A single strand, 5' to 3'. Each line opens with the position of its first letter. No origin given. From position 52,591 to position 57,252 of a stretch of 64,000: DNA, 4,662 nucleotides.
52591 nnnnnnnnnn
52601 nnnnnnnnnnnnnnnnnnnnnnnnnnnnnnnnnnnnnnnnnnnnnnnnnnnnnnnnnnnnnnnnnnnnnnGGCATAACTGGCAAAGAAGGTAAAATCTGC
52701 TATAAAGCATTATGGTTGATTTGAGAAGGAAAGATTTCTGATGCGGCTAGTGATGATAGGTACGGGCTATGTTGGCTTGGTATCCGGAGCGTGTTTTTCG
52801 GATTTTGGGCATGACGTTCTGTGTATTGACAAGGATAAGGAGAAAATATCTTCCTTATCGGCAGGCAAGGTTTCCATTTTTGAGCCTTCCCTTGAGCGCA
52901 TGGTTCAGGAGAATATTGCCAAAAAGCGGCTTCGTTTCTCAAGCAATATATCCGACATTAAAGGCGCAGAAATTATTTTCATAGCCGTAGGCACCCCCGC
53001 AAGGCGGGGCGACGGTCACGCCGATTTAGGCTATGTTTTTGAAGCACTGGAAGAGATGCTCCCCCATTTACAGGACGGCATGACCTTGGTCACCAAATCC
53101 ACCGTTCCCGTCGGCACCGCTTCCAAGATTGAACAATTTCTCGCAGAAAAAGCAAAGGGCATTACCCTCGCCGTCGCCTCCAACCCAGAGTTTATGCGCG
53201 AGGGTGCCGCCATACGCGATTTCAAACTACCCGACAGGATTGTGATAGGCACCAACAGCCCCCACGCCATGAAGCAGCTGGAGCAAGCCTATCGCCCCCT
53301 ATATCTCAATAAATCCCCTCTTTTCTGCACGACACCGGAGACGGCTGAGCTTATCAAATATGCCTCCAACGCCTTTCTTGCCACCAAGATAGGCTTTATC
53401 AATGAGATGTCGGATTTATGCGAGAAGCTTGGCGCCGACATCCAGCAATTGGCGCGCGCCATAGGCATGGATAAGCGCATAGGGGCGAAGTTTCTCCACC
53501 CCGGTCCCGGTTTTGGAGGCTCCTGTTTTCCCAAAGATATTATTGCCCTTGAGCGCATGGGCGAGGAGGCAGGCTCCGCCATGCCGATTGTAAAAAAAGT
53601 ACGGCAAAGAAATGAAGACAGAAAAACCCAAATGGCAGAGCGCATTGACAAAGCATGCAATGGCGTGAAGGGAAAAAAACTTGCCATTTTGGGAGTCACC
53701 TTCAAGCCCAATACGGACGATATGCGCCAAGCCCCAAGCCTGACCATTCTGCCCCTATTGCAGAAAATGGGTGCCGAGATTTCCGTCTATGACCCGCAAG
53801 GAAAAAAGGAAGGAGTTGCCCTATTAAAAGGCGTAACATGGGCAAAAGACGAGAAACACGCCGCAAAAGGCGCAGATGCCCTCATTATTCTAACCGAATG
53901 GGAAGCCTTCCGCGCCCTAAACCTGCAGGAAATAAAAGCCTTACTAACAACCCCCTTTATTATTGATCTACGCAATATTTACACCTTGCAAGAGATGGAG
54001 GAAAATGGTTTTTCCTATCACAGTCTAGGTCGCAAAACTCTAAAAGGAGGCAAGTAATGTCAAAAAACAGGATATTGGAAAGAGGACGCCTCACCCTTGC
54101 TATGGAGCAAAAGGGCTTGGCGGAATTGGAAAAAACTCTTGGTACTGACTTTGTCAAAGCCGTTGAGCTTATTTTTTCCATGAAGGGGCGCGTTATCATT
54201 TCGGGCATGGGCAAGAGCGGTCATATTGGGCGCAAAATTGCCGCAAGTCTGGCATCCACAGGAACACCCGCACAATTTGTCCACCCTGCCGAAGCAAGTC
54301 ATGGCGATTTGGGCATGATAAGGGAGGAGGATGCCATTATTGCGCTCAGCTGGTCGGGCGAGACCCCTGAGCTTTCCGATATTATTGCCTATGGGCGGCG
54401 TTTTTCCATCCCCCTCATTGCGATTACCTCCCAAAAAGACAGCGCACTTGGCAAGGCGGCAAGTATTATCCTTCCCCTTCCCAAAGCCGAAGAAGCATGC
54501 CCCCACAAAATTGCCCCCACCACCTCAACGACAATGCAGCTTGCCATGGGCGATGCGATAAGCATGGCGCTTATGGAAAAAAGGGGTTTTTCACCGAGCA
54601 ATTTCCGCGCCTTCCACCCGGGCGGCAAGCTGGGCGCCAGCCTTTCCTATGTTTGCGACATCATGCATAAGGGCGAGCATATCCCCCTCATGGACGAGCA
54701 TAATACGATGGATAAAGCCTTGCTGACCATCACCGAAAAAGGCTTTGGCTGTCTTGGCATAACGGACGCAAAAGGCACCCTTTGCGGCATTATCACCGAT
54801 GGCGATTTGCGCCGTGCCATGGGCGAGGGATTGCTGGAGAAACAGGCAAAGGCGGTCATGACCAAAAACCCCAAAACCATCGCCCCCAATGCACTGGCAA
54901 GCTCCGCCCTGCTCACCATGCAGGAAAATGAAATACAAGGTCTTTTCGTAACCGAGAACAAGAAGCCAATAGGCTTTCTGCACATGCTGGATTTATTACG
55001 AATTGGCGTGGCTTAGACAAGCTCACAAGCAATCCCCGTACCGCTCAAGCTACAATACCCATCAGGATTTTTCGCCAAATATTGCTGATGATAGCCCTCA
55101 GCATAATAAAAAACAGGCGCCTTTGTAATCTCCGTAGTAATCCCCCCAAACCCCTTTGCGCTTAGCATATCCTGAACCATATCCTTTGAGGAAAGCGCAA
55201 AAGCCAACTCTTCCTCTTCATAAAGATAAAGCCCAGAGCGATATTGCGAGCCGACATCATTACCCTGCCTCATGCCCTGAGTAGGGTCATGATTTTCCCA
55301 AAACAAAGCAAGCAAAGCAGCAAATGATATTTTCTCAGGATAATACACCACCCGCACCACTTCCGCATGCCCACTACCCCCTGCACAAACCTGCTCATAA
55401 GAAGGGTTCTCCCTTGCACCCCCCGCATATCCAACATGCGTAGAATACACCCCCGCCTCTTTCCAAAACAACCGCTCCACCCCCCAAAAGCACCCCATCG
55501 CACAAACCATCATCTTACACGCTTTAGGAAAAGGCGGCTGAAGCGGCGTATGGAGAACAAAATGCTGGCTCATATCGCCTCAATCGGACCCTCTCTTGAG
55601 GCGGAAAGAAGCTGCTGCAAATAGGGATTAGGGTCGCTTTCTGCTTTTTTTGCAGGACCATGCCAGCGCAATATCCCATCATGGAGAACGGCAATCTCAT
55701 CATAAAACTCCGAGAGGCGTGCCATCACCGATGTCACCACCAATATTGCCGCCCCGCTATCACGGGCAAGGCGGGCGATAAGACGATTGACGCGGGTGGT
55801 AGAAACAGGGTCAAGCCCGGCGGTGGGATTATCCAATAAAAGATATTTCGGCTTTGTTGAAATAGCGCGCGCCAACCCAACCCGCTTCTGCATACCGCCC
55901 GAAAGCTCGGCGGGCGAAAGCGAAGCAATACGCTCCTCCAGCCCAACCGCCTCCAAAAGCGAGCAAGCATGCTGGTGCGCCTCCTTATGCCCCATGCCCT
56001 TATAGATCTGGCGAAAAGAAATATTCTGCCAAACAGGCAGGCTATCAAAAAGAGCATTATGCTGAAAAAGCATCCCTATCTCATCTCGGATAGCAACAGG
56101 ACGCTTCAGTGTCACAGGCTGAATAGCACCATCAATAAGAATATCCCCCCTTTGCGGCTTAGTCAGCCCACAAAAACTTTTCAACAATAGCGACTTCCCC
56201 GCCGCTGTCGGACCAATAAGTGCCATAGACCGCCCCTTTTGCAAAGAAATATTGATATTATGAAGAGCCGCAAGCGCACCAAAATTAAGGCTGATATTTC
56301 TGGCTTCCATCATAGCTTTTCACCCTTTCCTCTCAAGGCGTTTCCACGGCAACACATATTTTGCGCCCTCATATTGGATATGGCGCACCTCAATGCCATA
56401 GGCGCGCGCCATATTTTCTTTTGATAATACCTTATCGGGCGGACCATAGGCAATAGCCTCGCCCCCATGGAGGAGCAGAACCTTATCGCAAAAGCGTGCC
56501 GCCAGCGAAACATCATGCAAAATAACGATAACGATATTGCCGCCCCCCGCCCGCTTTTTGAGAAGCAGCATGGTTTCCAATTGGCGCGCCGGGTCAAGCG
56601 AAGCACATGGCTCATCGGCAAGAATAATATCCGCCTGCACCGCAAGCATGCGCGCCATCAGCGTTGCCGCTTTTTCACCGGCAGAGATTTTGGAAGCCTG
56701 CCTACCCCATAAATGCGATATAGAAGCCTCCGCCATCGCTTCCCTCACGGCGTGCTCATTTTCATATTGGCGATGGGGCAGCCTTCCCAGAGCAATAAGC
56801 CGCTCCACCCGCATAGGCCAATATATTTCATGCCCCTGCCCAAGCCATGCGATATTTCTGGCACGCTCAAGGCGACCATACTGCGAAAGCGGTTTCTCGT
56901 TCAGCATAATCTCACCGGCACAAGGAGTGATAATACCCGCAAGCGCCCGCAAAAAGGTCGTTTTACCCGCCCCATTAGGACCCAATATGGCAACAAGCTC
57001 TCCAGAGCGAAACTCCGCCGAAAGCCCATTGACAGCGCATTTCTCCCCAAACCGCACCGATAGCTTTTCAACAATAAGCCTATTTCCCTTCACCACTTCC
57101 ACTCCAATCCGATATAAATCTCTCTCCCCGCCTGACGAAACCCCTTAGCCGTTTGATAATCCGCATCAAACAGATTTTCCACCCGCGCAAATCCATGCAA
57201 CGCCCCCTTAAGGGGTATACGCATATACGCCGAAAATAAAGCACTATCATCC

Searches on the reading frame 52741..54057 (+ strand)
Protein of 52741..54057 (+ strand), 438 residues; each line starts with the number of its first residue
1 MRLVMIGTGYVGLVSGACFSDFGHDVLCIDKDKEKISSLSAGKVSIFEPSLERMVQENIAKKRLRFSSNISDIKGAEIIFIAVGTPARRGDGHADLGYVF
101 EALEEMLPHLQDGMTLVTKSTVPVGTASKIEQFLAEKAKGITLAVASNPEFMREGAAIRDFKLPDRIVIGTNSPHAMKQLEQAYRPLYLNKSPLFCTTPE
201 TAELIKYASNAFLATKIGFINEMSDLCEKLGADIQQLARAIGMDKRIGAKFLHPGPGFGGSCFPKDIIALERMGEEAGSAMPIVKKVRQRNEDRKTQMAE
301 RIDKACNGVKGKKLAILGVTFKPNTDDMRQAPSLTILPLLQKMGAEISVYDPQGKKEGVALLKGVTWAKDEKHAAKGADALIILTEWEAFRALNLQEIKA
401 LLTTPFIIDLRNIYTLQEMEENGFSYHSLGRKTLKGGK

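Call 41: search_protein_families(library=pfam, proteins=[window:52741-54057:+], max_evalue=0.001)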
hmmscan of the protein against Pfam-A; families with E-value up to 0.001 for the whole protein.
window:52741-54057:+ (438 aa): 4 families
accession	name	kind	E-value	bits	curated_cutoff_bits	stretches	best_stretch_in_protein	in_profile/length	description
PF03721.20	UDPG_MGDP_dh_N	-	6.2e-57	192.6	27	1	1-180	1-184/187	UDP-glucose/GDP-mannose dehydrogenase family, NAD binding domain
PF00984.24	UDPG_MGDP_dh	-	1.6e-36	124.7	25.4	1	200-292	1-93/94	UDP-glucose/GDP-mannose dehydrogenase family, central domain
PF03720.21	UDPG_MGDP_dh_C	-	6.1e-33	113.7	30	1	315-414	1-101/103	UDP-glucose/GDP-mannose dehydrogenase family, UDP binding domain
PF03446.21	NAD_binding_2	-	0.00057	20.4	21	0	5-137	4-110/161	NAD binding domain of 6-phosphogluconate dehydrogenase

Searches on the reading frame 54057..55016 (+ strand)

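Call 41: search_protein_families(library=pfam, proteins=[window:54057-55016:+], max_evalue=0.001)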
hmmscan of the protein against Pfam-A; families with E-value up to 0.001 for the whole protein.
window:54057-55016:+ (319 aa): 2 families
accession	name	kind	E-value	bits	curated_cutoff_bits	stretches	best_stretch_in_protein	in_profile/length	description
PF01380.27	SIS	-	3.7e-26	91.9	25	1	41-168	3-128/131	SIS domain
PF00571.33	CBS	-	7.7e-18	65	24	2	265-316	2-54/57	CBS domain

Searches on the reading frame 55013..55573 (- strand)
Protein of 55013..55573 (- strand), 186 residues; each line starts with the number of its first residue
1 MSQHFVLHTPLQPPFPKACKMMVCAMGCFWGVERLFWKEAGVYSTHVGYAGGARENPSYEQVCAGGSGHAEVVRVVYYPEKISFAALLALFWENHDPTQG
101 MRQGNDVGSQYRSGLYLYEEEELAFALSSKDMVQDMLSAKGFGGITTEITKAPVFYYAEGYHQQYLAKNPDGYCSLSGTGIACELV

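Call 64: search_protein_families(library=pfam, proteins=[window:55013-55573:-], max_evalue=0.01)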
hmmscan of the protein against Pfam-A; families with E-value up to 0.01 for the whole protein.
window:55013-55573:- (186 aa): 1 family
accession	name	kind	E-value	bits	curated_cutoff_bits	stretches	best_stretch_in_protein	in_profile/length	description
PF01625.27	PMSR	-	1.6e-57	194.5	23.7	1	23-174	3-152/153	Peptide methionine sulfoxide reductase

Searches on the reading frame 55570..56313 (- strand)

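Call 64: search_protein_families(library=pfam, proteins=[window:55570-56313:-], max_evalue=0.01)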
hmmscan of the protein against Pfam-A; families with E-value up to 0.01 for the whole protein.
window:55570-56313:- (247 aa): 2 families
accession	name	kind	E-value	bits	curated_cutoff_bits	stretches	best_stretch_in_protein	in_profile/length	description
PF00005.33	ABC_tran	-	1.6e-31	110.2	25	1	17-165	1-137/137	ABC transporter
PF13304.12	AAA_21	-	3e-05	24.7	27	0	132-194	233-297/304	AAA domain, putative AbiEii toxin, Type IV TA system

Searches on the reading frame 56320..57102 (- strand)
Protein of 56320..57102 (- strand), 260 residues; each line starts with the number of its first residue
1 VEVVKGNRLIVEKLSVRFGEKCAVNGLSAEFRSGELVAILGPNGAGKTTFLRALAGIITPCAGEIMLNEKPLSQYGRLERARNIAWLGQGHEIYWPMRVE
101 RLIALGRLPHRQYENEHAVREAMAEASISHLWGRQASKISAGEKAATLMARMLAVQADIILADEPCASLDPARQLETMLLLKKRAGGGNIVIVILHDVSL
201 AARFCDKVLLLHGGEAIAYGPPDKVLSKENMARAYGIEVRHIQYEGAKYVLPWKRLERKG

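Call 64: search_protein_families(library=pfam, proteins=[window:56320-57102:-], max_evalue=0.01)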
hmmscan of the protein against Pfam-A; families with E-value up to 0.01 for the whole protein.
window:56320-57102:- (260 aa): 7 families
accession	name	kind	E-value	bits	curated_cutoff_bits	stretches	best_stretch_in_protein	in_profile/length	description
PF00005.33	ABC_tran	-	1.4e-25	90.9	25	1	25-167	2-137/137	ABC transporter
PF13304.12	AAA_21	-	6.9e-06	26.8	27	1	36-57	1-22/304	AAA domain, putative AbiEii toxin, Type IV TA system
PF13476.12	AAA_23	-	1.8e-05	25.9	27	1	30-59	16-44/201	AAA domain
PF13555.12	AAA_29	-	0.00028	21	27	1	29-67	17-54/61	P-loop containing region of AAA domain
PF02463.25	SMC_N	-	0.00057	19.8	40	0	35-54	25-44/220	RecF/RecN/SMC N terminal domain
PF13521.12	AAA_28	-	0.0041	17.8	27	1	37-66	2-32/164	AAA domain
PF13514.12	AAA_27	-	0.0099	15.9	22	0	31-55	21-47/206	AAA domain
